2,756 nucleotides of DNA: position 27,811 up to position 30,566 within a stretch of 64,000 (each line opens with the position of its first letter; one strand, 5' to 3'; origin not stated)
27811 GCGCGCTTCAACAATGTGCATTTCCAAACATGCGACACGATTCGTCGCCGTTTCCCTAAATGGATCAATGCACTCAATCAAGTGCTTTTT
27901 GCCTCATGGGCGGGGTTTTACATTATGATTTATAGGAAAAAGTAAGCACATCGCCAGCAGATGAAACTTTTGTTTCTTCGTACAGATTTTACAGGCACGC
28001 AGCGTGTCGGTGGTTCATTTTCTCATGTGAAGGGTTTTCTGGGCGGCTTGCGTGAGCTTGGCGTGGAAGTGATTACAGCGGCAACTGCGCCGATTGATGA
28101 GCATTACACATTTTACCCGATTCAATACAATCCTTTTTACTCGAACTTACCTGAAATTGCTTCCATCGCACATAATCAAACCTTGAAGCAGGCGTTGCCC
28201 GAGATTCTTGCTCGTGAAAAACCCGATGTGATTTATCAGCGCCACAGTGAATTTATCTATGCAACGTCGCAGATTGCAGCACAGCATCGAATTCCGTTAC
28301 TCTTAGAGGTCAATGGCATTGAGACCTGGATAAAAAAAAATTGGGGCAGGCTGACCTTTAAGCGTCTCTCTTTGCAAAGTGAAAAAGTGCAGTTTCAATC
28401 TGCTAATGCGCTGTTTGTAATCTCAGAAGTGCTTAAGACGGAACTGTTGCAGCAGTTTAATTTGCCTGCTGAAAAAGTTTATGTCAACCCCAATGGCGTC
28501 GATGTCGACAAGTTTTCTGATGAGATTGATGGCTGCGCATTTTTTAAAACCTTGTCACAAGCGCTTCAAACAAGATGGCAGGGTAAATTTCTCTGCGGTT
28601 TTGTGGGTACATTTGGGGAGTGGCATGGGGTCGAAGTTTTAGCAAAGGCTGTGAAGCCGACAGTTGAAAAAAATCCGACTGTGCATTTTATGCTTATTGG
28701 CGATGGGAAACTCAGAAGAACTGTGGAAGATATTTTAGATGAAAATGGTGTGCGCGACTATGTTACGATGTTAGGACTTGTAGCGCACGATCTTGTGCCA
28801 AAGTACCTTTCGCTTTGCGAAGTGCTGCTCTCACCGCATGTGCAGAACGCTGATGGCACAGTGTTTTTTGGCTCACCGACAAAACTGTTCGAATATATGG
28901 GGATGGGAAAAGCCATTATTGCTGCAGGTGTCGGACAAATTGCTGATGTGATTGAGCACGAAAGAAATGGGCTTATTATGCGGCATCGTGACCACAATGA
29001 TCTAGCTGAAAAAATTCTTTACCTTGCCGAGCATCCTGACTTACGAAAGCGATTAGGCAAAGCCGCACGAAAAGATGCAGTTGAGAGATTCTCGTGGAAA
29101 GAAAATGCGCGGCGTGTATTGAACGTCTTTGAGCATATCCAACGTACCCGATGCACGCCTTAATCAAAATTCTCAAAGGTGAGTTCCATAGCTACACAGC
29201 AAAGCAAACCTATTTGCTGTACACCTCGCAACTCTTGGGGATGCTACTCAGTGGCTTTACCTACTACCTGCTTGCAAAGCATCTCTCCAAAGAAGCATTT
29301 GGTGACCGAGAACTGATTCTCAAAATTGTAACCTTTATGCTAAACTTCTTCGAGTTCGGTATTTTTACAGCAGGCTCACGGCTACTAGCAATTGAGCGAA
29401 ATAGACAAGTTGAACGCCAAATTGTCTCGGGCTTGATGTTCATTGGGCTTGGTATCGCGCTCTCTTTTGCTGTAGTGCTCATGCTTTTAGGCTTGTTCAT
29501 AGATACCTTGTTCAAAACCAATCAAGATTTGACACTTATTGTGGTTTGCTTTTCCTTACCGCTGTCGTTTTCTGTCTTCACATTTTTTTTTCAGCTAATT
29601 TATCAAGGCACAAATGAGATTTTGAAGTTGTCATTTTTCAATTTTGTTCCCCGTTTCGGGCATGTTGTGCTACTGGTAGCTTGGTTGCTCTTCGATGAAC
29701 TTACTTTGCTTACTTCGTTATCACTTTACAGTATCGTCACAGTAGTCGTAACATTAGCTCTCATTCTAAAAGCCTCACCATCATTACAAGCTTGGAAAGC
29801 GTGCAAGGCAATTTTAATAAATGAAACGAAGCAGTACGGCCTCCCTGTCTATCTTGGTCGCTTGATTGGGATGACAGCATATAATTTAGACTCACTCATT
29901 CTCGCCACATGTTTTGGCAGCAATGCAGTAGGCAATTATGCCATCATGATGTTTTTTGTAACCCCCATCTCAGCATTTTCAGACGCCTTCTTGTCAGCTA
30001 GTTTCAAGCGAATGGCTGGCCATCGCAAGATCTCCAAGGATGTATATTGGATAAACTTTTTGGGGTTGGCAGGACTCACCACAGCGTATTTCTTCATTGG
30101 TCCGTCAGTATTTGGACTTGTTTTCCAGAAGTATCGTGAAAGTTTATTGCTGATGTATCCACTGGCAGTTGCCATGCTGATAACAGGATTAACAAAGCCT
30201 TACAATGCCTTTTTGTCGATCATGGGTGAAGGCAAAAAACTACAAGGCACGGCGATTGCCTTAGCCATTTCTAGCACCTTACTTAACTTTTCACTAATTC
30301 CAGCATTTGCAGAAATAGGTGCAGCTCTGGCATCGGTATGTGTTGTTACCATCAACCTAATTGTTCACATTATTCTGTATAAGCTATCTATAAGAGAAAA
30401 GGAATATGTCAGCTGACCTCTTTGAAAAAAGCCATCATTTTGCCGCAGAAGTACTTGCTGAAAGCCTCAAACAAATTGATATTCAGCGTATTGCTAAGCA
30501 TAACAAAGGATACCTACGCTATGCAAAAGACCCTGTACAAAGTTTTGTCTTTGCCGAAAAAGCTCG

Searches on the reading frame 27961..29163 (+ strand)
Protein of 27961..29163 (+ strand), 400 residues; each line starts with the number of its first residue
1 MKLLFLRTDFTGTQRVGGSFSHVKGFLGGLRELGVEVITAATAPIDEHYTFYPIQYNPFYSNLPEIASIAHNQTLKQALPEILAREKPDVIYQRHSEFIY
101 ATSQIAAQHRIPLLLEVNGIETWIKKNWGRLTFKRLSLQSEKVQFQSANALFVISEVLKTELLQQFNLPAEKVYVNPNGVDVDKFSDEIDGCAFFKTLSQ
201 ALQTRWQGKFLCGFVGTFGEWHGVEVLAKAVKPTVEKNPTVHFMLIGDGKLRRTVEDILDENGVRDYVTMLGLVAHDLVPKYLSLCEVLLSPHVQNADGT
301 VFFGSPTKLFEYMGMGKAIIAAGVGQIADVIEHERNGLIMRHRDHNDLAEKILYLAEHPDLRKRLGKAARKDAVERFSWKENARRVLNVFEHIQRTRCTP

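Call 86: search_protein_families(library=pfam, proteins=[window:27961-29163:+], max_evalue=0.000001)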
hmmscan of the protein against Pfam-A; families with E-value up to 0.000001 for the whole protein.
window:27961-29163:+ (400 aa): 5 families
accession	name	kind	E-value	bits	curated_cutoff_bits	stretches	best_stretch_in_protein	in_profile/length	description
PF13692.12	Glyco_trans_1_4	-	5.6e-25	88.7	27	1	211-357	3-141/142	Glycosyl transferases group 1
PF00534.26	Glycos_transf_1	-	5.9e-22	78.4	26.4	1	208-371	14-171/172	Glycosyl transferases group 1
PF13439.12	Glyco_transf_4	-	3.3e-16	60.2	28.5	1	16-184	1-170/170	Glycosyltransferase Family 4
PF13524.12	Glyco_trans_1_2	-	1.5e-10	41.7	25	1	236-387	10-143/144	Glycosyl transferase-like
PF13579.12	Glyco_trans_4_4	-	2.6e-08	34.8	29.7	1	23-179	7-158/158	Glycosyl transferase 4-like domain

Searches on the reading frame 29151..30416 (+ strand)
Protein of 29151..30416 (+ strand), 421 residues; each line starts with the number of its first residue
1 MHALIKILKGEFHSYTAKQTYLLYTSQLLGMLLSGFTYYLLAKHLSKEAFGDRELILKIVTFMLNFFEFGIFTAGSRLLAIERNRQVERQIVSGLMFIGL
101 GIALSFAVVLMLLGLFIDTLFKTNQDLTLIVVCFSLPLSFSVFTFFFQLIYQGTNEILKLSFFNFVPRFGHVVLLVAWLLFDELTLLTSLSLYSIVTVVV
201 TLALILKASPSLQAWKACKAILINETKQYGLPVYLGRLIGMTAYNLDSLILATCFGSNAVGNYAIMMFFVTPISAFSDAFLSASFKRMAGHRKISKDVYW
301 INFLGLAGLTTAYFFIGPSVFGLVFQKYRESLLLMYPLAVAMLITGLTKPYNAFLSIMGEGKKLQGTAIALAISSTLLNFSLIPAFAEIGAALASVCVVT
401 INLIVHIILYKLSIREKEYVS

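Call 86: search_protein_families(library=pfam, proteins=[window:29151-30416:+], max_evalue=0.000001)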
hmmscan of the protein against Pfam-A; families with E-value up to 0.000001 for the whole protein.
window:29151-30416:+ (421 aa): 1 family
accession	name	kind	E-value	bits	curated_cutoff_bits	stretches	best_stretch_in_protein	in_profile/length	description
PF01943.22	Polysacc_synt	-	2.6e-15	57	28.2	1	18-274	3-255/274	Polysaccharide biosynthesis protein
